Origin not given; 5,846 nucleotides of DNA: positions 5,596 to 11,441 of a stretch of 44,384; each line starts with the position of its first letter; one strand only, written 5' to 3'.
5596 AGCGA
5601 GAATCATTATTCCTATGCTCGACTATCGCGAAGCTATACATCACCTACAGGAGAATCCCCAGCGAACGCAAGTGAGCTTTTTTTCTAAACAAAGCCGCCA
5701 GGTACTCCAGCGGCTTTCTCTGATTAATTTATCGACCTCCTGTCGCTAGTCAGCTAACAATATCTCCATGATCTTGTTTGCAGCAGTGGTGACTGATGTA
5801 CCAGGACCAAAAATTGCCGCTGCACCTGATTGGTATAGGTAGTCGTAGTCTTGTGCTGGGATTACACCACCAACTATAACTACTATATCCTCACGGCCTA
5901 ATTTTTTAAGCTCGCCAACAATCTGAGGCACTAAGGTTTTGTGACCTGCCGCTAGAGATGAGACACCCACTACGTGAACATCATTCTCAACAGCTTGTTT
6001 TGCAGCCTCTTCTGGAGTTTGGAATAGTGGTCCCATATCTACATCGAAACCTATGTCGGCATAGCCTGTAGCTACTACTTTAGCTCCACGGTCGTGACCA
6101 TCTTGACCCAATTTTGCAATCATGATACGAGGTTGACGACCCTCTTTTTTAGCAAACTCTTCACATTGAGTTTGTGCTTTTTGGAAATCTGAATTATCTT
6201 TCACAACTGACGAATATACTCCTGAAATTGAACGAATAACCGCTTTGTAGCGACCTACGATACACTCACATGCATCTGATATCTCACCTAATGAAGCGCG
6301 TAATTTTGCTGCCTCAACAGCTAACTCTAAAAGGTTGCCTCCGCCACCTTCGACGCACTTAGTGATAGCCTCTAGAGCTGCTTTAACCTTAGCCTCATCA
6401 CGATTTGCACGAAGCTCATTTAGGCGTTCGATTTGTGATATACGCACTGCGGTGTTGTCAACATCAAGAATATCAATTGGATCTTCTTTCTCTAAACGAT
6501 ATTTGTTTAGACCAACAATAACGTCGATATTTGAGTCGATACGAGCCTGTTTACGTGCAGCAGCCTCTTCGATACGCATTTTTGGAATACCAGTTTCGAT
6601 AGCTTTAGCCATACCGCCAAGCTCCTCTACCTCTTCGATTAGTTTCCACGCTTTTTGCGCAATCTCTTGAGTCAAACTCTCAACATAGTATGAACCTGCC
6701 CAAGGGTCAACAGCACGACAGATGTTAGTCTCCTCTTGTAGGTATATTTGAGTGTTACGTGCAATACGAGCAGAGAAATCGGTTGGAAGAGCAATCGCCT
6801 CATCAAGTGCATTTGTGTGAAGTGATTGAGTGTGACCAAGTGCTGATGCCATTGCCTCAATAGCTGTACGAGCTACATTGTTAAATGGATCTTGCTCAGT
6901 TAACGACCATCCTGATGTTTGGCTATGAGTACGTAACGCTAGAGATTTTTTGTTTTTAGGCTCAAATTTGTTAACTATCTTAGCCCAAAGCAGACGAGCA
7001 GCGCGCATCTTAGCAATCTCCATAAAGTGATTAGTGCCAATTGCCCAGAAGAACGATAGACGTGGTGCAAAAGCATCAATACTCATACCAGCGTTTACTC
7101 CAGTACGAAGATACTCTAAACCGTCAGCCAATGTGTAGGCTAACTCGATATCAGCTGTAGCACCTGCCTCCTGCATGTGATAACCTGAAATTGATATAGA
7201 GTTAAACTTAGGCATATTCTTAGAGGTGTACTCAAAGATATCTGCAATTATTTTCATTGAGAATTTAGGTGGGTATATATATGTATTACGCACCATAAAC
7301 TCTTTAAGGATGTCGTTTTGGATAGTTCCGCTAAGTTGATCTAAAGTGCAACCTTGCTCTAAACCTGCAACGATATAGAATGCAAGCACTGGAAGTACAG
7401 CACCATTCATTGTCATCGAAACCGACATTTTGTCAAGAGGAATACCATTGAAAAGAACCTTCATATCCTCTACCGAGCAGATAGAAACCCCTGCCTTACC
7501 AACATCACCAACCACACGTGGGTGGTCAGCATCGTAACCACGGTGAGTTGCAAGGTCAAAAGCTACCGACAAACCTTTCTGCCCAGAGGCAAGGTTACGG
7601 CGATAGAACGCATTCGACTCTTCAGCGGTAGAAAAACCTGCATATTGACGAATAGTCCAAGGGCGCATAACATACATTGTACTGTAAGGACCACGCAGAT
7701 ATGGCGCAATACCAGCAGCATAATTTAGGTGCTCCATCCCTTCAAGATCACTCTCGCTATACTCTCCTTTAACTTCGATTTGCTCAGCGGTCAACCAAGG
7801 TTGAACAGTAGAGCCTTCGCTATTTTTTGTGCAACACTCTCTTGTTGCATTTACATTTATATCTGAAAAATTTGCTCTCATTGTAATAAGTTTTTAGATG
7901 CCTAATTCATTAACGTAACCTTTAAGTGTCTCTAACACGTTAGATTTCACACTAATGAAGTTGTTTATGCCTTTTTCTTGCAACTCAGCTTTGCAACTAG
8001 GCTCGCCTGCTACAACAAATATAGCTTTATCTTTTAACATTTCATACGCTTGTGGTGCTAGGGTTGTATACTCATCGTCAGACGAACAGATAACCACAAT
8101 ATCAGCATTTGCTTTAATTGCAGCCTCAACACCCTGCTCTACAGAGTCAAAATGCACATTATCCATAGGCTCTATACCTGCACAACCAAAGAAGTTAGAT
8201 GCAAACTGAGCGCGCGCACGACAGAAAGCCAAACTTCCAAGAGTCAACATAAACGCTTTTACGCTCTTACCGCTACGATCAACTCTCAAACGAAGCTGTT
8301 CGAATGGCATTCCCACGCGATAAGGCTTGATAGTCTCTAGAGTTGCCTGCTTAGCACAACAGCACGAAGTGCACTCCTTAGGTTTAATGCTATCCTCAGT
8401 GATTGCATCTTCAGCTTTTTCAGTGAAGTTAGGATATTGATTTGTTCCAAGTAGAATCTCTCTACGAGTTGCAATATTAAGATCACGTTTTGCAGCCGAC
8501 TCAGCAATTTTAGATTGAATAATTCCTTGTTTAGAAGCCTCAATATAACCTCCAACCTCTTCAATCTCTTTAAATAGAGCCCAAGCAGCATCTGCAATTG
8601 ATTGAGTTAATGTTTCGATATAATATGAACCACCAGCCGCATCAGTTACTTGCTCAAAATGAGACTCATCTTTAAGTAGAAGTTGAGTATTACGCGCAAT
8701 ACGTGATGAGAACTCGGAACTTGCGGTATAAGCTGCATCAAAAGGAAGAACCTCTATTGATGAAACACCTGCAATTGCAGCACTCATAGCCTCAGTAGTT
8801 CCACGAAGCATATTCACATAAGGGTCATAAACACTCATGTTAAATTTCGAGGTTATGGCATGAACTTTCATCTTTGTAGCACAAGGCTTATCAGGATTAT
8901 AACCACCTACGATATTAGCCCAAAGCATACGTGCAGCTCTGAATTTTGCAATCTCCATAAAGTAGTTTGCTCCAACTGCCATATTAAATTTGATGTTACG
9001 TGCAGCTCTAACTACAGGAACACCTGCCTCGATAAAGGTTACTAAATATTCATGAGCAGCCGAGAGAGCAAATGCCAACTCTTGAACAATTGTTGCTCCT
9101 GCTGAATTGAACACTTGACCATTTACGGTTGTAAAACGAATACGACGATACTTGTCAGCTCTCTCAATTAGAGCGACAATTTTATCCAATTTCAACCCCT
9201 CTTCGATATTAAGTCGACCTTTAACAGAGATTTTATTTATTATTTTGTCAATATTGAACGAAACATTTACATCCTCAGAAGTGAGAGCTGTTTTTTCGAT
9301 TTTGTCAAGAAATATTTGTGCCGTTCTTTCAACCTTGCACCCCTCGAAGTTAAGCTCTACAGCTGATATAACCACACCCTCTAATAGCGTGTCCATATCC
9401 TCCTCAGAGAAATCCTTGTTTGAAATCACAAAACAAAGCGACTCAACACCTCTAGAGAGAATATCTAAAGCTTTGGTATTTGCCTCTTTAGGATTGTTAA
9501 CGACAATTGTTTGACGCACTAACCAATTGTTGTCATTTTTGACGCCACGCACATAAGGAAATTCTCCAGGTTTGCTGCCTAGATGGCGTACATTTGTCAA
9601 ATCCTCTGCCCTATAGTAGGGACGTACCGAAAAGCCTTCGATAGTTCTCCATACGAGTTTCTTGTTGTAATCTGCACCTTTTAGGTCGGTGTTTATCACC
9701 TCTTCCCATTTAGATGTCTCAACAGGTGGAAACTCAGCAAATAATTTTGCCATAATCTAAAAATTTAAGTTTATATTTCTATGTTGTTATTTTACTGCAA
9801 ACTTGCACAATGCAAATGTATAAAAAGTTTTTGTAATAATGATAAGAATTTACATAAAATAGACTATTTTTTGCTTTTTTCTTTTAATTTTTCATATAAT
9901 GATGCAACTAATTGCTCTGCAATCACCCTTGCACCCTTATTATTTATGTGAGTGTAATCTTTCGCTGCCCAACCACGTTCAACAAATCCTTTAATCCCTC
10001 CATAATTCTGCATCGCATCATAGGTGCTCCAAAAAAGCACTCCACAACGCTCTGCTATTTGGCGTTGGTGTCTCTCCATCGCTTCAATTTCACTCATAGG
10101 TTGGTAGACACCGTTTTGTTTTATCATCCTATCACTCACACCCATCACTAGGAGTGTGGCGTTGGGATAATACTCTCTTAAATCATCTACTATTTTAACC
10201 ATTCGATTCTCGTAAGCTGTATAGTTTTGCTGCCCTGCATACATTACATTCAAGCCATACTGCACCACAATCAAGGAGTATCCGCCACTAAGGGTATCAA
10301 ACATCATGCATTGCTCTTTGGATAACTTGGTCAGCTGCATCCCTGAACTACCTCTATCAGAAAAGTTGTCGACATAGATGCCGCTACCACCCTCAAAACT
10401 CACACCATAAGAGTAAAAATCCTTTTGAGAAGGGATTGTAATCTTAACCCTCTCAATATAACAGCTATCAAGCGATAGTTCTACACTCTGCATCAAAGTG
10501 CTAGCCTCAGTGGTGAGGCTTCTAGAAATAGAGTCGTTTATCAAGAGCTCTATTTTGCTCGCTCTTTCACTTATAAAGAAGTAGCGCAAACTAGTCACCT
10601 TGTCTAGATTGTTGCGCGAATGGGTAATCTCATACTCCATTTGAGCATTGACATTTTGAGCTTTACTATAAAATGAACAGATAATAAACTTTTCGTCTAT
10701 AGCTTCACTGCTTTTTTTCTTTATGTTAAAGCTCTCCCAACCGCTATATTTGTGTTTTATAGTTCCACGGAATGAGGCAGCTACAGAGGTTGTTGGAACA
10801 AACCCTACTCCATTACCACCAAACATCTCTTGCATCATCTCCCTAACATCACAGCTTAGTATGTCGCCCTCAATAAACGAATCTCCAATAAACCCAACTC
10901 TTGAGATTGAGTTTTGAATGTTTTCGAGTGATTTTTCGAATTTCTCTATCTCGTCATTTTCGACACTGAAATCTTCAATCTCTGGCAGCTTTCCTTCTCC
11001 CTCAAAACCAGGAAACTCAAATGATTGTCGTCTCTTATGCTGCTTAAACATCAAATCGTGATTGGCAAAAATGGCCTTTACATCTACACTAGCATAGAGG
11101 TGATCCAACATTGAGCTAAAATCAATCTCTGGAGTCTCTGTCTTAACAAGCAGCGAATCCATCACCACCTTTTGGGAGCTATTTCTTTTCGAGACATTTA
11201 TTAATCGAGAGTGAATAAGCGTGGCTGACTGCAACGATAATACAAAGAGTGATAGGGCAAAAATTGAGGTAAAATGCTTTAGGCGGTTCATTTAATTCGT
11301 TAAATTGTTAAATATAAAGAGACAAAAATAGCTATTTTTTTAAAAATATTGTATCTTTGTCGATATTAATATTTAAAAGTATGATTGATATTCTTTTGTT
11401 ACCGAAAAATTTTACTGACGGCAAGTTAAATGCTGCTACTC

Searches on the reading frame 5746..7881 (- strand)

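Call 31: search_protein_families(library=pfam, proteins=[window:5746-7881:-], max_evalue=0.00001)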
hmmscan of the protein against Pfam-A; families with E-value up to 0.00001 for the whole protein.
window:5746-7881:- (711 aa): 2 families
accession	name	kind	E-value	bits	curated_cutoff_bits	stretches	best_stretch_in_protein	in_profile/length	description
PF01642.28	MM_CoA_mutase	-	9.4e-231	767.2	22.1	1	31-541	2-510/512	Methylmalonyl-CoA mutase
PF02310.24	B12-binding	-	2.8e-19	69.6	32.1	1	585-699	2-118/121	B12 binding domain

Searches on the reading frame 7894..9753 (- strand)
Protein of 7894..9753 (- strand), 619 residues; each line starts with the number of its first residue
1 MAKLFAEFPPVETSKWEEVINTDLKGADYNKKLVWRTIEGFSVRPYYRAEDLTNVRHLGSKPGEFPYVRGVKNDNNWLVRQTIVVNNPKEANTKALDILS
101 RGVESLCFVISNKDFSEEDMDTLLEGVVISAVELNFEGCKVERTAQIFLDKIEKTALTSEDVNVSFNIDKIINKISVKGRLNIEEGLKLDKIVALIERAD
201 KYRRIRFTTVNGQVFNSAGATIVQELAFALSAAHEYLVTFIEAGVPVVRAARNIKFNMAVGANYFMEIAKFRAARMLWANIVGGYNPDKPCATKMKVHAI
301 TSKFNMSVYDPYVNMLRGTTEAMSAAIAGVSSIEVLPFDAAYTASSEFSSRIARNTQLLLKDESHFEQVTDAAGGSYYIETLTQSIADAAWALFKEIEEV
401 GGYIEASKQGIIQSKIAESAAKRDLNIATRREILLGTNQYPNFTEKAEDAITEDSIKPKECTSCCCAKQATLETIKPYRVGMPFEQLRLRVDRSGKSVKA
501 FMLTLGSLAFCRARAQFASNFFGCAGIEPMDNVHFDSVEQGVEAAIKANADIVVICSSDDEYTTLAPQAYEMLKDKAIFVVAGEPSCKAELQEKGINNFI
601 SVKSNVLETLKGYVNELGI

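Call 31: search_protein_families(library=pfam, proteins=[window:7894-9753:-], max_evalue=0.00001)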
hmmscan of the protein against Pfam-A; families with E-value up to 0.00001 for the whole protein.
window:7894-9753:- (619 aa): 1 family
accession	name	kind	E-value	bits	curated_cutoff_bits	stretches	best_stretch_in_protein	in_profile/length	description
PF01642.28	MM_CoA_mutase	-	8.2e-139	463.9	22.1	1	36-529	1-503/512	Methylmalonyl-CoA mutase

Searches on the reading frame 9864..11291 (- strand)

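Call 31: search_protein_families(library=pfam, proteins=[window:9864-11291:-], max_evalue=0.00001)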
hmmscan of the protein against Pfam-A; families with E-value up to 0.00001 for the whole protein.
window:9864-11291:- (475 aa): 1 family
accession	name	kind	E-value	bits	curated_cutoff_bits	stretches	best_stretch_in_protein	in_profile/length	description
PF13472.12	Lipase_GDSL_2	-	5e-08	34.1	32.9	1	338-455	63-177/178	GDSL-like Lipase/Acylhydrolase family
